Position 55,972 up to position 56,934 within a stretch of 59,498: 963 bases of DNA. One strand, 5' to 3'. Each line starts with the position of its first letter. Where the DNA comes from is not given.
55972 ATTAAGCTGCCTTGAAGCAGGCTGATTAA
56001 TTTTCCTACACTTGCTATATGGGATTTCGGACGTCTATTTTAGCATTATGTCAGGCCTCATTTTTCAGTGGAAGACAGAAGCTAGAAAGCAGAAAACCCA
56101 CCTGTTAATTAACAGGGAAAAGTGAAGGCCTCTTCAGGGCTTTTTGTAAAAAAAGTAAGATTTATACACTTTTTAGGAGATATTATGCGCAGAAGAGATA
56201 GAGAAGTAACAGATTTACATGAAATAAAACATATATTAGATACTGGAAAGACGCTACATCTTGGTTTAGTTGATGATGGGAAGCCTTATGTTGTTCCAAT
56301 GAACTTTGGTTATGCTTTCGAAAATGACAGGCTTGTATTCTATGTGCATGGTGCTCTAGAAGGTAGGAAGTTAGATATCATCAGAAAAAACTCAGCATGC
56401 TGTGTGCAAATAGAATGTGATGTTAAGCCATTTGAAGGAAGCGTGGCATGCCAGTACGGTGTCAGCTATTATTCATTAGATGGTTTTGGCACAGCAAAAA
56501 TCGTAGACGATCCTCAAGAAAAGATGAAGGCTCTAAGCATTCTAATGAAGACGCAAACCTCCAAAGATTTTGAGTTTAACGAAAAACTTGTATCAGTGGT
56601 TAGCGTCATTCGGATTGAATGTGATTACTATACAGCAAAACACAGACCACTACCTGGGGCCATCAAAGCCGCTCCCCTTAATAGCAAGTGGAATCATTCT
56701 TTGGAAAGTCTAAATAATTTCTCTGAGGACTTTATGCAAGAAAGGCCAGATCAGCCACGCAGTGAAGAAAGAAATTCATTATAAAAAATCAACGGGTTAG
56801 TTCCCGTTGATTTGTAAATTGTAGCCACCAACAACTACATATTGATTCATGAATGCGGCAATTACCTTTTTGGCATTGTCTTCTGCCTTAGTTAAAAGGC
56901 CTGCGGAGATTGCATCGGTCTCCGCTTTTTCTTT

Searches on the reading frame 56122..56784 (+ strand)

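Call 52: search_protein_families(library=pfam, proteins=[window:56122-56784:+], max_evalue=0.00001)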
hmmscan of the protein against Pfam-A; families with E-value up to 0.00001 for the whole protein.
window:56122-56784:+ (220 aa): 1 family
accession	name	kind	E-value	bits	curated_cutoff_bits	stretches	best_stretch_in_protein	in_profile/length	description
PF12900.13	Pyridox_ox_2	-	2.2e-16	60.6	27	1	33-173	3-139/140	Pyridoxamine 5'-phosphate oxidase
